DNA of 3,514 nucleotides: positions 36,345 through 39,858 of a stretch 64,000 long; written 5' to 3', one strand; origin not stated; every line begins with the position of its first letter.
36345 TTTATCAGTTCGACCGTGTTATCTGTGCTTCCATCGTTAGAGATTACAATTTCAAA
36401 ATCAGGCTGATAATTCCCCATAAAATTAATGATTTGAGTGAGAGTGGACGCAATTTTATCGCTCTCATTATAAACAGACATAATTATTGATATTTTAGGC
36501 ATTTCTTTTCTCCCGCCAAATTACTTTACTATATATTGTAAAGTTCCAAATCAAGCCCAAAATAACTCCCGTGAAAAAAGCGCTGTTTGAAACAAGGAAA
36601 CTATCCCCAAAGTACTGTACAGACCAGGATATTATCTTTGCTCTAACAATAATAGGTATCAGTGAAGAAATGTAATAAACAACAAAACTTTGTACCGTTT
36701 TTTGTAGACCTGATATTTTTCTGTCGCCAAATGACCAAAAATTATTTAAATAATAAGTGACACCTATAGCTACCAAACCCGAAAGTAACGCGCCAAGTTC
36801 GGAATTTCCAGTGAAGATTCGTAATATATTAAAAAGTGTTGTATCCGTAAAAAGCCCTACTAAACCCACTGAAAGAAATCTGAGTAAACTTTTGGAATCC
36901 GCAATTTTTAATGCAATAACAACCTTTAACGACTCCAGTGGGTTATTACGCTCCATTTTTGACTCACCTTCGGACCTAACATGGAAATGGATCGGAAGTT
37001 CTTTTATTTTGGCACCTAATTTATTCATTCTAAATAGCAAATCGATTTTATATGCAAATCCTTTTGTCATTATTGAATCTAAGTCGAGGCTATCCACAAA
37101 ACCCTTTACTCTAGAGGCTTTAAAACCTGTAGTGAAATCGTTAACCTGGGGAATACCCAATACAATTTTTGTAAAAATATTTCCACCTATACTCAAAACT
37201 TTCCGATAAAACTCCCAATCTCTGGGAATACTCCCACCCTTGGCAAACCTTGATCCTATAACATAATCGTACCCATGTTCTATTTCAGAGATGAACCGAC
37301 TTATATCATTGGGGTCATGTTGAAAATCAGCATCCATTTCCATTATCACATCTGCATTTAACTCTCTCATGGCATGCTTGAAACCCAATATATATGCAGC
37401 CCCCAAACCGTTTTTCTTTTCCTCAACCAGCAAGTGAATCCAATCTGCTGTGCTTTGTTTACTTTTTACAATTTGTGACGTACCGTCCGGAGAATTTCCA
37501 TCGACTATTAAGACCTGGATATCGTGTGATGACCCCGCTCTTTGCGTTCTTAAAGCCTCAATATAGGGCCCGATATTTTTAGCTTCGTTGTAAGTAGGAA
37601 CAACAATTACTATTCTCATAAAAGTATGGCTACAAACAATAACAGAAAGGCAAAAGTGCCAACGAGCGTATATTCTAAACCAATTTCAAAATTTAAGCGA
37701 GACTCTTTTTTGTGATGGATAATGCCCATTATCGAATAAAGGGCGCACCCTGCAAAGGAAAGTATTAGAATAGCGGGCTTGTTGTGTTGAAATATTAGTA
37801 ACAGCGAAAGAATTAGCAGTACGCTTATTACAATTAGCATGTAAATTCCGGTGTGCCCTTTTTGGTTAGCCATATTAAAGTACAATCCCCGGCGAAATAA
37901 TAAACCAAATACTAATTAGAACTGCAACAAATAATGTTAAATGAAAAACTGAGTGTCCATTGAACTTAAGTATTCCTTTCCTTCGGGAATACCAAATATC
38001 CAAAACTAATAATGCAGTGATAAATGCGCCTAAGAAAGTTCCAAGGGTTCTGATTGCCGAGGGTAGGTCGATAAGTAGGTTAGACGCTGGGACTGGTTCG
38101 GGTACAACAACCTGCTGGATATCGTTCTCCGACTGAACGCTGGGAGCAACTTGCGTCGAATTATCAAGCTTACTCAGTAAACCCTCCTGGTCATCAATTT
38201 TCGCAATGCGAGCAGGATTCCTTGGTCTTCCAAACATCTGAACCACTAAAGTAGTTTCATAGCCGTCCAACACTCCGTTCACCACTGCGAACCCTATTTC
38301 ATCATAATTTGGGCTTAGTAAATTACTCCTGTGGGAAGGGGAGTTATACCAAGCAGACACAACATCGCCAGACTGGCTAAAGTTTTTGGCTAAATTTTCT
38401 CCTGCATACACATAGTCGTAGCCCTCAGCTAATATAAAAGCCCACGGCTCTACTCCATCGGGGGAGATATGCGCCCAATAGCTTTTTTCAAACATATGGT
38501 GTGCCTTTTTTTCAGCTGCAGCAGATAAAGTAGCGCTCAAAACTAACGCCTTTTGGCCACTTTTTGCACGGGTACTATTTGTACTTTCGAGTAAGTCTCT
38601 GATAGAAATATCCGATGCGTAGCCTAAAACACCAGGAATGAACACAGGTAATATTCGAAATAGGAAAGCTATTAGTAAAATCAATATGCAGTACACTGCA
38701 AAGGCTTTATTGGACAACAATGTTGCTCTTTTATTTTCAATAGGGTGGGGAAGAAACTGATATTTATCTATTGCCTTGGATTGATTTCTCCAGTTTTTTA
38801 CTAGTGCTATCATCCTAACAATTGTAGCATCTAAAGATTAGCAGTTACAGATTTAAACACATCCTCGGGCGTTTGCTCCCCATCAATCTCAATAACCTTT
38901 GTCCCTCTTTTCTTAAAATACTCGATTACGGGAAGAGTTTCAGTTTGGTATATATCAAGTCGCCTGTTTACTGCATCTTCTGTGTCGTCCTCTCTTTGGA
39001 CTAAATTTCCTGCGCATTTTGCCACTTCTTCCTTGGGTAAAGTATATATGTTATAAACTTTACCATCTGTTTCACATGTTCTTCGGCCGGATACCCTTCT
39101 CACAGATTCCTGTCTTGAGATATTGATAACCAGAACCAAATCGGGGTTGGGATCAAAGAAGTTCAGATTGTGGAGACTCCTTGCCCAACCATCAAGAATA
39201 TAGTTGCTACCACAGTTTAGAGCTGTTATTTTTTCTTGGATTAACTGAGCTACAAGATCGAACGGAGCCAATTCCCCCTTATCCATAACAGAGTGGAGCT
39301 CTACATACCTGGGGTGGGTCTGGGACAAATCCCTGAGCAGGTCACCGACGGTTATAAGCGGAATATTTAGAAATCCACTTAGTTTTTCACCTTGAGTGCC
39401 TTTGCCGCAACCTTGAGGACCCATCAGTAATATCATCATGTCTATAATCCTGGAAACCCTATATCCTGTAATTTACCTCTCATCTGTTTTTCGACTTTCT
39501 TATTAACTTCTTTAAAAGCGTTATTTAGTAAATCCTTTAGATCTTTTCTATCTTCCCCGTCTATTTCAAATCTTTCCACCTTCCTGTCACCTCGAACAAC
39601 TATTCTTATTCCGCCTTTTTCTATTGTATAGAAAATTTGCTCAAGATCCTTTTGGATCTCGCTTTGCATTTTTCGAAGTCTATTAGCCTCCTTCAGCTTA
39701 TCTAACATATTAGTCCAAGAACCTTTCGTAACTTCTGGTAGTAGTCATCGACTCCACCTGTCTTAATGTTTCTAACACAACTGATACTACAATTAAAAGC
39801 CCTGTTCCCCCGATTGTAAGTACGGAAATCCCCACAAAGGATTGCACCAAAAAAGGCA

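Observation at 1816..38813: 39-kb single-strand, translationally coupled glycosylation supercluster with at least six GT-C paralogs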

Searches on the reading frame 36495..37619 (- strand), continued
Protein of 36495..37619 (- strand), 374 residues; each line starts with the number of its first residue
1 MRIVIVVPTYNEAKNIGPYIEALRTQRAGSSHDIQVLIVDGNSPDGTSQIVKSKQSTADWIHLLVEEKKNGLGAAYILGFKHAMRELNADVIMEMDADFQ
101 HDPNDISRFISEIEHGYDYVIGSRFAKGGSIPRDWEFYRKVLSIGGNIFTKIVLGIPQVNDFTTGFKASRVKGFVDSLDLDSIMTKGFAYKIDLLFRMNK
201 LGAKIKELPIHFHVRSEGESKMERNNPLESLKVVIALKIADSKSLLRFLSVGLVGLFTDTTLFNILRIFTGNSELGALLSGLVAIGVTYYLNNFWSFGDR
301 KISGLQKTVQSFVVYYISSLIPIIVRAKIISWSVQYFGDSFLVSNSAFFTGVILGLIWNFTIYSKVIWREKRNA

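Call 46: find_encoding_contigs(protein=P0150, flank=10000, max_places=1)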
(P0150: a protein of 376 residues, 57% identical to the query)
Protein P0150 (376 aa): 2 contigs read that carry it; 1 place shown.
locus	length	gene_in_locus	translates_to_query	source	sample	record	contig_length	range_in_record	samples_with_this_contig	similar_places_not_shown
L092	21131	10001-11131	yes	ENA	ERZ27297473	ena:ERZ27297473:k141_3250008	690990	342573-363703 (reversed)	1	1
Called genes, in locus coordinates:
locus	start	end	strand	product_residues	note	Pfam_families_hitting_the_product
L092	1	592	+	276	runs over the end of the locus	PF00181:Ribosomal_L2_N, PF03947:Ribosomal_L2_C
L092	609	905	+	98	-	PF00203:Ribosomal_S19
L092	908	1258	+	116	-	PF00237:Ribosomal_L22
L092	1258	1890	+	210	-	PF05316:VAR1 (faint), PF07650:KH_2, PF00189:Ribosomal_S3_C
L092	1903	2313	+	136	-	PF00252:Ribosomal_L16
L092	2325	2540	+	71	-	PF00831:Ribosomal_L29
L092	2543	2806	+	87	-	PF00366:Ribosomal_S17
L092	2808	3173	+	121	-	PF00238:Ribosomal_L14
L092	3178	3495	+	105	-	PF22682:Ribosomal_uL24m-like (weak), PF00467:KOW, PF17136:ribosomal_L24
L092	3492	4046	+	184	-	PF00281:Ribosomal_L5, PF00673:Ribosomal_L5_C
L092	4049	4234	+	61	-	PF00253:Ribosomal_S14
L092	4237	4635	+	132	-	PF00410:Ribosomal_S8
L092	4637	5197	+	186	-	PF00347:Ribosomal_L6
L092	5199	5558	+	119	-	PF00861:Ribosomal_L18p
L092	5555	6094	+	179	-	PF00333:Ribosomal_S5, PF03719:Ribosomal_S5_C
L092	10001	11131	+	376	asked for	PF00535:Glycos_transf_2, PF04138:GtrA_DPMS_TM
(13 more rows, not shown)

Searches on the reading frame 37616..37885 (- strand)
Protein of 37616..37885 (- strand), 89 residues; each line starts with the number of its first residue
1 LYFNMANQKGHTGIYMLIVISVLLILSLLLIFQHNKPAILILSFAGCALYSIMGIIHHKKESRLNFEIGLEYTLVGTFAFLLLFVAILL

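Call 66: search_protein_families(library=pfam, proteins=[window:37616-37885:-], max_evalue=10)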
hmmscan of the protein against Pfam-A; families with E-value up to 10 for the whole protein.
window:37616-37885:- (89 aa): 4 families
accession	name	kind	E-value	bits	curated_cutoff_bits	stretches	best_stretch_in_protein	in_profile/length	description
PF25221.1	5TMH_Lnb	-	0.0091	16.5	25.2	1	5-58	86-141/144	Lnb transmembrane domain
PF11992.13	TgpA_N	-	0.032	13.7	30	1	12-86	101-177/333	TgpA N-terminal domain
PF15706.10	TMEM132_C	-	0.76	10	27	0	12-30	33-51/87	TMEM132 C-terminal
PF20040.4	DUF6442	-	1.1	10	25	1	6-68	23-84/102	Family of unknown function (DUF6442)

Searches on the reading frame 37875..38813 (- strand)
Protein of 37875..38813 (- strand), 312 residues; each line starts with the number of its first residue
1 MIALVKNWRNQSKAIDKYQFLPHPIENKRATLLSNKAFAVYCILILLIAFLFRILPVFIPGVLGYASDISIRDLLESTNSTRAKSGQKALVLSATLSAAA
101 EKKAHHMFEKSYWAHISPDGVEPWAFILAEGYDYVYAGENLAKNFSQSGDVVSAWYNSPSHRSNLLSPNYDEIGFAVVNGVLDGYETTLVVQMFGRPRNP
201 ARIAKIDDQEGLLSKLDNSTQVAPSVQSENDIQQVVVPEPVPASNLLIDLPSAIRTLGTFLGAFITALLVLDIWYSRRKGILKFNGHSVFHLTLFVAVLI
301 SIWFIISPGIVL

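Call 8: search_protein_families(library=pfam, proteins=[window:37875-38813:-], max_evalue=0.1)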
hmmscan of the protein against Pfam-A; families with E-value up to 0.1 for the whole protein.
window:37875-38813:- (312 aa): 1 family
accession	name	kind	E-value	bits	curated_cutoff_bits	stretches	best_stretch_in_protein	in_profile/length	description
PF00188.32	CAP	-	1.5e-18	68.2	21.1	1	76-193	2-116/117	Cysteine-rich secretory protein family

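Call 14: search_protein_families(library=ncbifam, proteins=[window:37875-38813:-], max_evalue=0.001)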
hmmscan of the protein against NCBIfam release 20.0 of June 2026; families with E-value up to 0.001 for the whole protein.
window:37875-38813:- (312 aa): 2 families
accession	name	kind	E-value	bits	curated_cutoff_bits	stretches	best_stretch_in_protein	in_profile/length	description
TIGR02909.1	spore_YkwD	subfamily_domain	4.1e-26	91.4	171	1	73-194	7-125/127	uncharacterized protein, YkwD family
NF052539.1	DivAsocLipDalA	equivalog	3.5e-15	56.2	200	1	73-178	50-155/169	divisome-associated lipoprotein DalA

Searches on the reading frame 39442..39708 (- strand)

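Call 8: search_protein_families(library=pfam, proteins=[window:39442-39708:-], max_evalue=0.1)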
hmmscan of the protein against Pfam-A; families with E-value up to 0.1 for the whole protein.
window:39442-39708:- (88 aa): 2 families
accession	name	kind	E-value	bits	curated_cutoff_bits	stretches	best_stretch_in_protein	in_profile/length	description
PF02575.21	YbaB_DNA_bd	-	3.2e-09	37.3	25.5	1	6-83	2-86/91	YbaB/EbfC DNA-binding family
PF08800.15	BT4734-like_N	-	0.00091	19.8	22.4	1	3-77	36-110/134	BT4734-like, N-terminal domain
